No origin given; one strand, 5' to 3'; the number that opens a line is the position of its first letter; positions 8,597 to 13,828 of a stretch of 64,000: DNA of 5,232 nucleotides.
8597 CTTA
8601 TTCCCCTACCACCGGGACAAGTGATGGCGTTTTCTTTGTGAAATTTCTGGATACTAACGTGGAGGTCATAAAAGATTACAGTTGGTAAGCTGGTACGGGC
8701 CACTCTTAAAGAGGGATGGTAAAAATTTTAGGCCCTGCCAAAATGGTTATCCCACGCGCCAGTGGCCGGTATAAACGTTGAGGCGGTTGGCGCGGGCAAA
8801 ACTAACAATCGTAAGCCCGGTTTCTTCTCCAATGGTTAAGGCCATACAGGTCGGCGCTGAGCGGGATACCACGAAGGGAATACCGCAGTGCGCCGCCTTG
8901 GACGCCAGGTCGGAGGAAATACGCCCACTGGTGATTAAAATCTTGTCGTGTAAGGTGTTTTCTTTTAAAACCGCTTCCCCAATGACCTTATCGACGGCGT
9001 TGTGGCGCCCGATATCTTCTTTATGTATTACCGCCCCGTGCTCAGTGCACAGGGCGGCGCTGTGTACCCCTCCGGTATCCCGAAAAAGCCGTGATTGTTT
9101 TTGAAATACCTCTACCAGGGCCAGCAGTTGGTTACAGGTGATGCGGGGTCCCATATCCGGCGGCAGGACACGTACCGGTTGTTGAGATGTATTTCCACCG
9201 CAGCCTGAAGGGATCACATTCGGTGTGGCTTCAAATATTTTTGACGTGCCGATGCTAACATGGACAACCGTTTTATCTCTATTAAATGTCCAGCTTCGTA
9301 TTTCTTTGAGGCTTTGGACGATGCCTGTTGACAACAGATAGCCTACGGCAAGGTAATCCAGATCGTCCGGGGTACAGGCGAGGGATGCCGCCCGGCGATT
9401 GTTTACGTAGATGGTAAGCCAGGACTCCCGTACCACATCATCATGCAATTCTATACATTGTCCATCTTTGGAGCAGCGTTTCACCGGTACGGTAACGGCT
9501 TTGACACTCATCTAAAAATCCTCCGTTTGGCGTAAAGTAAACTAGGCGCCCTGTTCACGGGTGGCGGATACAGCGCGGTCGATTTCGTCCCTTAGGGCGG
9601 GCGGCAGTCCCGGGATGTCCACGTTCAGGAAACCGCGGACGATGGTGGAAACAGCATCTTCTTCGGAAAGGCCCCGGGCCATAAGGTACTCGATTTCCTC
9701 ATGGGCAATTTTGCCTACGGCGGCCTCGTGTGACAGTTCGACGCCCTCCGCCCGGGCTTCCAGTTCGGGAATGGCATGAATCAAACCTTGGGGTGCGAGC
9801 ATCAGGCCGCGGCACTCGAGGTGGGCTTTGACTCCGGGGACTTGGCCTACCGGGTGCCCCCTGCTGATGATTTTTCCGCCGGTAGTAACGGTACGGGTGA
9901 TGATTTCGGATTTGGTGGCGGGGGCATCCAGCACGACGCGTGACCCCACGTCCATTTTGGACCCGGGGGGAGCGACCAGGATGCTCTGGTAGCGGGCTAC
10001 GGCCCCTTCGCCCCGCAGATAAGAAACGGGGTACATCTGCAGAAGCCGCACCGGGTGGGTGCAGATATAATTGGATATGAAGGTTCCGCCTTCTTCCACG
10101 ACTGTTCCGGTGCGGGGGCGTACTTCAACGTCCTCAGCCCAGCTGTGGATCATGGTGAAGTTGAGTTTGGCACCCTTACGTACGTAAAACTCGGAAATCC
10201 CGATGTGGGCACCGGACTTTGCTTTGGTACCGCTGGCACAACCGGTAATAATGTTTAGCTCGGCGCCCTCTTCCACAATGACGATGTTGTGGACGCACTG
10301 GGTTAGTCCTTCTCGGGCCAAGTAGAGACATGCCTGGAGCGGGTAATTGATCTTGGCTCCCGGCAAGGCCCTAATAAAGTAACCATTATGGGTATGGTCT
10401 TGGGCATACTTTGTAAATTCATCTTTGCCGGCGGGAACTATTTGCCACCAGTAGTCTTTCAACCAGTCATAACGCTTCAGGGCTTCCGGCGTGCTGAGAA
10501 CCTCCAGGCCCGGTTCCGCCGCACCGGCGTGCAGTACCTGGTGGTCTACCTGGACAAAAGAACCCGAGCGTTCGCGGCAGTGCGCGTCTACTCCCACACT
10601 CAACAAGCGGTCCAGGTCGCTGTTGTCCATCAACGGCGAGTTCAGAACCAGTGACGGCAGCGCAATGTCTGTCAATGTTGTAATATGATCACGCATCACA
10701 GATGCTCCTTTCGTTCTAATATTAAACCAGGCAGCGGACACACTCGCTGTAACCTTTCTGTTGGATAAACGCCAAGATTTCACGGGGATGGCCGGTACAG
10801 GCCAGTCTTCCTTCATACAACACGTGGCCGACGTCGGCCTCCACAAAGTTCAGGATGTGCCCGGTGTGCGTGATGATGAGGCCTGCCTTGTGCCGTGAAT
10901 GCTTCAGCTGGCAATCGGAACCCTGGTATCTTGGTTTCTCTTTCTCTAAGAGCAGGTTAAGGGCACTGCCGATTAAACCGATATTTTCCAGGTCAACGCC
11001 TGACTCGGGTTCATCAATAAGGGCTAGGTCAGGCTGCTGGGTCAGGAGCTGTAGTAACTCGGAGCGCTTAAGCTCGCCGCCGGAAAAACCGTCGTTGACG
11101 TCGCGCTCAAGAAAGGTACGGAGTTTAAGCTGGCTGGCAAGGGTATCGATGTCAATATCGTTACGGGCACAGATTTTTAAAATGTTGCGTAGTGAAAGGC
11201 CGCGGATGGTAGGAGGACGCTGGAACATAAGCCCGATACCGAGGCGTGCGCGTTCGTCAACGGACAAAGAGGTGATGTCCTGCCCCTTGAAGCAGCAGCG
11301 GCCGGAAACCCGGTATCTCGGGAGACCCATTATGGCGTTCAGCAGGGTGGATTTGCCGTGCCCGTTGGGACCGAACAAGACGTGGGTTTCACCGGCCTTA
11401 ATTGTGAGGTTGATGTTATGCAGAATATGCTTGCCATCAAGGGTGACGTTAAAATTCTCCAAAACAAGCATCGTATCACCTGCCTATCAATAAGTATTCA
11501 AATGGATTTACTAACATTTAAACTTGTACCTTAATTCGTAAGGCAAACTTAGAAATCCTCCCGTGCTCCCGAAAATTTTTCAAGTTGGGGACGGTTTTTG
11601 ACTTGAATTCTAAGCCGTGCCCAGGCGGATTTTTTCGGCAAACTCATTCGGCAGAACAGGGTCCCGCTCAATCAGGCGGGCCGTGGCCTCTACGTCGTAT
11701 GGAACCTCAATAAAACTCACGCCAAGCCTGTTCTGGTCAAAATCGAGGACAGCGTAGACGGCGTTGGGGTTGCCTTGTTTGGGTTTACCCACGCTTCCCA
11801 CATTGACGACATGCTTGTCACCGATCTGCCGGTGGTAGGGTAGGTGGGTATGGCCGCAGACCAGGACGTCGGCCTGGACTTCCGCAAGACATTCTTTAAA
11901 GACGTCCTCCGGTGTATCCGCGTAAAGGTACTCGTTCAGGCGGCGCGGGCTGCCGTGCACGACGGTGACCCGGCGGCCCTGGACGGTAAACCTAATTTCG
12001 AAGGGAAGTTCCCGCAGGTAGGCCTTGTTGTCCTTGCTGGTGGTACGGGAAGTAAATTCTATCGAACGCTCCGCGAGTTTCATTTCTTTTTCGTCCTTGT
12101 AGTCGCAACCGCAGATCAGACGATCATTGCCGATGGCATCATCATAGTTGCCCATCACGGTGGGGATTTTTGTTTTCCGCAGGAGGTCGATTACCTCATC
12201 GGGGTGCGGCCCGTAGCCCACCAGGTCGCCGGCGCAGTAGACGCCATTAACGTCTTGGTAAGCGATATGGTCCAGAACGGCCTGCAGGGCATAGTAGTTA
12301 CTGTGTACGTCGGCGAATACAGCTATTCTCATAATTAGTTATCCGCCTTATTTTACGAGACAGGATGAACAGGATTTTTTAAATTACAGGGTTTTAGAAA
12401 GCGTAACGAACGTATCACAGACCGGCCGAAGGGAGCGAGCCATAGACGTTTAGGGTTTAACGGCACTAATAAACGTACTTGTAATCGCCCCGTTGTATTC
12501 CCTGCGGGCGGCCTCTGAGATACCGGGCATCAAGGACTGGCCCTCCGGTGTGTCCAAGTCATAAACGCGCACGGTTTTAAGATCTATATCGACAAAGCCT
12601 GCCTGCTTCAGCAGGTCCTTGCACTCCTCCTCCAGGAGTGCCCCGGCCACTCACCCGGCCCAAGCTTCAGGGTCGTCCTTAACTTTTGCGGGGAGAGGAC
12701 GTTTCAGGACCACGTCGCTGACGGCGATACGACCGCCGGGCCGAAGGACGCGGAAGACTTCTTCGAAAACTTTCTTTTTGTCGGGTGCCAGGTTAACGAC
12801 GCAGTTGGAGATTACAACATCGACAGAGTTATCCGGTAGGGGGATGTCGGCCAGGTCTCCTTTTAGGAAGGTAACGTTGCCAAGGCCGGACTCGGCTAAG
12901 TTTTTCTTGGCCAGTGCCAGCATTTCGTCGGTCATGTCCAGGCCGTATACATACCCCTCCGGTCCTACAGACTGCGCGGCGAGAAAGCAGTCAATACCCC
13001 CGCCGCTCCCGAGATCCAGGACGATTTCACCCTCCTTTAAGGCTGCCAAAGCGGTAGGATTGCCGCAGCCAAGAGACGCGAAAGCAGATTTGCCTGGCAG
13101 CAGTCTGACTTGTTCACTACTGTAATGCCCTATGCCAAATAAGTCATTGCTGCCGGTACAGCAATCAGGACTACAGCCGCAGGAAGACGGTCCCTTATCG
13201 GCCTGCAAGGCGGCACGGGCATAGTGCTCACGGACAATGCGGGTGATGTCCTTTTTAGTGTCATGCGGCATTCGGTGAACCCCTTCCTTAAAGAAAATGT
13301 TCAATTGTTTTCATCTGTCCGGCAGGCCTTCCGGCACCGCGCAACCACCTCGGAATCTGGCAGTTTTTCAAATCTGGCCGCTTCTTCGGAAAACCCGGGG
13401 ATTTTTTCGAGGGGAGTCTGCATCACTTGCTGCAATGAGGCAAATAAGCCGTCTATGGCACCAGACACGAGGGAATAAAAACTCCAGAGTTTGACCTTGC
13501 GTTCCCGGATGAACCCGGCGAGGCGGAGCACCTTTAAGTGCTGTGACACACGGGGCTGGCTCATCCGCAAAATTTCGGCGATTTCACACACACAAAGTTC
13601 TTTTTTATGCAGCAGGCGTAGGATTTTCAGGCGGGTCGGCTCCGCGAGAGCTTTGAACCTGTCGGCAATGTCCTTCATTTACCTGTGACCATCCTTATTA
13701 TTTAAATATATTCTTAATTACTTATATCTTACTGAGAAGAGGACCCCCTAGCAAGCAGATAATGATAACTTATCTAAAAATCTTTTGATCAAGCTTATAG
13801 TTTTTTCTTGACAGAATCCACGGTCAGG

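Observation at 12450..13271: In-frame TGA at a conserved As(III)-binding Cys plus a perfect downstream hairpin: probable selenocysteine-containing ArsM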

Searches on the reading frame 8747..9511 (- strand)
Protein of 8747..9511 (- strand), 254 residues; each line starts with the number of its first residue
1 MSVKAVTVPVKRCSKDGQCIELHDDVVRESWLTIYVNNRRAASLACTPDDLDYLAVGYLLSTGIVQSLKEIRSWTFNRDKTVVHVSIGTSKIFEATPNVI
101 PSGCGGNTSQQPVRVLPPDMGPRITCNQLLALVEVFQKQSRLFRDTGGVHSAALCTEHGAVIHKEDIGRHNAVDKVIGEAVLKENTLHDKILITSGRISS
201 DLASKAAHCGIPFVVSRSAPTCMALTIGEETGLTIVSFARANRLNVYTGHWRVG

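Call 19: search_protein_families(library=ncbifam, proteins=[window:8747-9511:-], max_evalue=0.00001)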
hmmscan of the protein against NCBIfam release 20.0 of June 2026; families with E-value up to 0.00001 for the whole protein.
window:8747-9511:- (254 aa): 2 families
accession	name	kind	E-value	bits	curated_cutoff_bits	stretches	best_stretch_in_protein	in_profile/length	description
TIGR00129.1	fdhD_narQ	equivalog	4.5e-61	206.3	140.9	1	23-252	2-234/237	formate dehydrogenase accessory sulfurtransferase FdhD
NF001943.0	PRK00724.1-2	equivalog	1.8e-59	201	269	1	7-253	7-272/274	formate dehydrogenase accessory sulfurtransferase FdhD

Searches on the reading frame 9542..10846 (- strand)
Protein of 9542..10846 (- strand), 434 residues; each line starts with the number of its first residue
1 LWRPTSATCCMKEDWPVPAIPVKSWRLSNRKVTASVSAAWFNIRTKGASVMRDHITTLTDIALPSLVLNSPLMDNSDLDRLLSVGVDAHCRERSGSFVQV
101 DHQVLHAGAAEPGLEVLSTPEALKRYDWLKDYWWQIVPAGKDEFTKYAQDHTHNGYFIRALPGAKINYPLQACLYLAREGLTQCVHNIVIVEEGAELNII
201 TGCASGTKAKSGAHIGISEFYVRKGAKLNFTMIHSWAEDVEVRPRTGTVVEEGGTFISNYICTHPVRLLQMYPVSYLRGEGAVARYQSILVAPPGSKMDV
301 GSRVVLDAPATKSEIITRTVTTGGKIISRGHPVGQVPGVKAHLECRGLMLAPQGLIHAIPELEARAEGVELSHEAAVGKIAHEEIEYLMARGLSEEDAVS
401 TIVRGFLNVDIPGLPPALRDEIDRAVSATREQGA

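Call 19: search_protein_families(library=ncbifam, proteins=[window:9542-10846:-], max_evalue=0.00001)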
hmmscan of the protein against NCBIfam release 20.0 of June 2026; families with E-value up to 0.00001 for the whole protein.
window:9542-10846:- (434 aa): 5 families
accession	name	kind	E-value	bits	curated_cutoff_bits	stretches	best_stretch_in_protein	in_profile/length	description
TIGR01980.1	sufB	equivalog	1.1e-50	172.6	346.4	1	110-409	129-431/448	Fe-S cluster assembly protein SufB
NF052511.1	SUF_like_SmsB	exception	6.1e-46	157.3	650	1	95-419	101-430/445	SUF-like minimal system protein SmsB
TIGR01981.1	sufD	equivalog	6e-34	117.6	222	1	153-419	5-272/275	Fe-S cluster assembly protein SufD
NF008773.0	PRK11814.1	equivalog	6.5e-25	87.7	717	1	110-415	148-464/484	Fe-S cluster assembly protein SufB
NF008194.0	PRK10948.1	equivalog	2.3e-08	33.3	489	1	348-406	335-393/423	Fe-S cluster assembly protein SufD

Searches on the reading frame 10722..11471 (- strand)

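Call 19: search_protein_families(library=ncbifam, proteins=[window:10722-11471:-], max_evalue=0.00001)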
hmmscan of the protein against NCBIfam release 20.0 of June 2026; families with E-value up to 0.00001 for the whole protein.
window:10722-11471:- (249 aa): 156 families (the best 25 are shown)
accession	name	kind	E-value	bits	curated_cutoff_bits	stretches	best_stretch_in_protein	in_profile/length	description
TIGR01978.1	sufC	equivalog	6.5e-54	182.9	212.8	1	2-243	1-242/243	Fe-S cluster assembly ATPase SufC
NF007134.0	PRK09580.1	equivalog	1.4e-39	136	400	2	1-100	1-101/248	Fe-S cluster assembly ATPase SufC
TIGR04406.1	LPS_export_lptB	equivalog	1.2e-25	90.2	240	1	2-174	2-181/239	LPS export ABC transporter ATP-binding protein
TIGR03411.1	urea_trans_UrtD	equivalog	7.9e-25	87.9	304.1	1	2-174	3-189/242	urea ABC transporter ATP-binding protein UrtD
TIGR03873.1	F420-0_ABC_ATP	hypoth_equivalog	3.2e-21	75.7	372.4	1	3-234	3-226/256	putative F420-0 ABC transporter ATP-binding protein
TIGR03410.1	urea_trans_UrtE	equivalog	2.3e-20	73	285.8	1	3-178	2-181/230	urea ABC transporter ATP-binding subunit UrtE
NF040873.1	AztA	equivalog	3.1e-20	72.6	220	1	12-173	3-164/191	zinc ABC transporter ATP-binding protein AztA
NF010068.0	PRK13548.1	equivalog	1.3e-19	70.3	261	1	1-162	5-177/261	heme ABC transporter ATP-binding protein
TIGR03864.1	PQQ_ABC_ATP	hypoth_equivalog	8.3e-19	68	302.25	1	3-206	3-210/236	ABC transporter, ATP-binding subunit, PQQ-dependent alcohol dehydrogenase system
TIGR02315.1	ABC_phnC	equivalog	8.5e-19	67.9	266.1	1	1-166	1-183/243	phosphonate ABC transporter ATP-binding protein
NF008144.0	PRK10895.1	equivalog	1.1e-18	67.5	381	1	2-161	4-170/241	LPS export ABC transporter ATP-binding protein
NF007601.2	PRK10247.1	equivalog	2.2e-18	66.5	292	1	2-171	2-174/204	iron efflux ABC transporter ATP-binding subunit FetA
NF000355.4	ribo_prot_ABC_F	equivalog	3.9e-18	65.6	380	2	3-50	315-362/499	ribosomal protection-like ABC-F family protein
TIGR03608.1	L_ocin_972_ABC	subfamily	2.4e-17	63.1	254.85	1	4-176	1-182/206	putative bacteriocin export ABC transporter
TIGR00968.1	3a0106s01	subfamily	4e-17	62.5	342.75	1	13-160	12-162/237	sulfate ABC transporter ATP-binding protein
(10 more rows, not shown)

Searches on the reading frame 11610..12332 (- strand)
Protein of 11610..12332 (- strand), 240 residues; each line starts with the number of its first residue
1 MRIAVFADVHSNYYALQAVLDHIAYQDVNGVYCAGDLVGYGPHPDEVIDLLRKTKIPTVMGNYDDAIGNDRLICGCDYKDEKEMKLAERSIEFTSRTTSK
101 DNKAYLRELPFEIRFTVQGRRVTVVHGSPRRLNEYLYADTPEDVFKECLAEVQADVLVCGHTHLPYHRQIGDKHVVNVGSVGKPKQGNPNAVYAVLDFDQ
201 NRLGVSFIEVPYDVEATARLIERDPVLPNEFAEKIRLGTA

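Call 19: search_protein_families(library=ncbifam, proteins=[window:11610-12332:-], max_evalue=0.00001)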
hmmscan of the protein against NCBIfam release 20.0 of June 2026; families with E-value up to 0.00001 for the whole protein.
window:11610-12332:- (240 aa): 2 families
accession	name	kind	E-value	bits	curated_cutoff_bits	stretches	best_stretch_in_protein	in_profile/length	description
TIGR00040.1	yfcE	subfamily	1.1e-17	64.6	56.25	1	1-203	1-155/158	YfcE family phosphodiesterase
NF006988.0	PRK09453.1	equivalog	1.1e-17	64.5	117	1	117-200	95-164/183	phosphodiesterase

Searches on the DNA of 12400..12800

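Call 45: search_rna_families(source=window, start=12400, end=12800, threshold=evalue, max_evalue=10)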
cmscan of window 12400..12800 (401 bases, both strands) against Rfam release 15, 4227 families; matches with E-value up to 10: 2.
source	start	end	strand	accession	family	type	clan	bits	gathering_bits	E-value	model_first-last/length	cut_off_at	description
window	12662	12755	+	RF03166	glycine-GGAnGA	Cis-reg; riboswitch;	CL00125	17.7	110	0.14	1-177/177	no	glycine-GGAnGA riboswitch aptamer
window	12622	12640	+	RF02278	Betaproteobacteria_toxic_sRNA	Gene; sRNA;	-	14.3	50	2.7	10-28/64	no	Betaproteobacteria toxic small RNA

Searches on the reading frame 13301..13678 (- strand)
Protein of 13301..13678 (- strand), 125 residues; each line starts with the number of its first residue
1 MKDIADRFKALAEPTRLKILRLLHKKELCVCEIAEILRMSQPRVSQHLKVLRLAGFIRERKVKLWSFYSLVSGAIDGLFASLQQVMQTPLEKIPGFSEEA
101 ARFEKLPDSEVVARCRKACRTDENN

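Call 19: search_protein_families(library=ncbifam, proteins=[window:13301-13678:-], max_evalue=0.00001)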
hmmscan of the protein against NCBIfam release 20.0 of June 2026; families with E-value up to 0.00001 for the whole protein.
window:13301-13678:- (125 aa): 10 families
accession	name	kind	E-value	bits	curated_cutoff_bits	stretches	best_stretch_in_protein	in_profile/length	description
NF033788.1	HTH_metalloreg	subfamily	2.7e-28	97.6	55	1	5-76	2-74/77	metalloregulator ArsR/SmtB family transcription factor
NF033789.1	repress_SdpR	subfamily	6.1e-18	64.5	100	1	8-82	2-76/79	autorepressor SdpR family transcription factor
NF007528.0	PRK10141.1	subfamily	1.9e-15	56.7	97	1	7-103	9-106/117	metalloregulator ArsR/SmtB family transcription factor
NF041413.1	ArsR_Rv2640c_fam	equivalog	3.8e-12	46.6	155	1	3-83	31-114/118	Rv2640c family ArsR-like transcriptional regulator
NF040642.1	sulf_sens_BigR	equivalog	1.3e-11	44.4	155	1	2-84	8-90/95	sulfite-sensing transcriptional repressor BigR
NF045707.1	Dbac_1936_reg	equivalog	9.8e-11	41.6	115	1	5-91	8-94/99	ArsR/SmtB-type metalloregulator TsoR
NF052532.1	TransRegPagRBaca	equivalog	6.1e-08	32.7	170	1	4-80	17-93/99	transcriptional repressor PagR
NF047906.1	CdPbTransRegCmtR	equivalog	2.7e-07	30.5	150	1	9-77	16-84/104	Cd(II)/Pb(II)-sensing metalloregulatory transcriptional regulator CmtR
NF053755.1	MsvR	equivalog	3.7e-07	30.1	220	1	6-61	5-60/236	transcriptional factor MsvR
NF053602.1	Phr_regulator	exception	2.1e-06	27.4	320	1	10-63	8-61/191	heat shock transcription regulator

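Call 57: list_cluster_members(proteins=[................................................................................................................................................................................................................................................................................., window:13301-13675:-, window:11610-12329:-, window:13960-15021:+])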
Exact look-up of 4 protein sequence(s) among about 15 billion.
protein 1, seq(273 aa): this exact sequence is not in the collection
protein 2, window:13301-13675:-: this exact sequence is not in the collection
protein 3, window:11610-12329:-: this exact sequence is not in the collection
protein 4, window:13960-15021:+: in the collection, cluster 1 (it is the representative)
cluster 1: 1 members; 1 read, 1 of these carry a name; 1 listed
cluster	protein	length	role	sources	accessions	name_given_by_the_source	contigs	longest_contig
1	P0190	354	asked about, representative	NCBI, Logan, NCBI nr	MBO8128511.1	MAG: permease [Peptococcaceae bacterium] | permease [Peptococcaceae bacterium]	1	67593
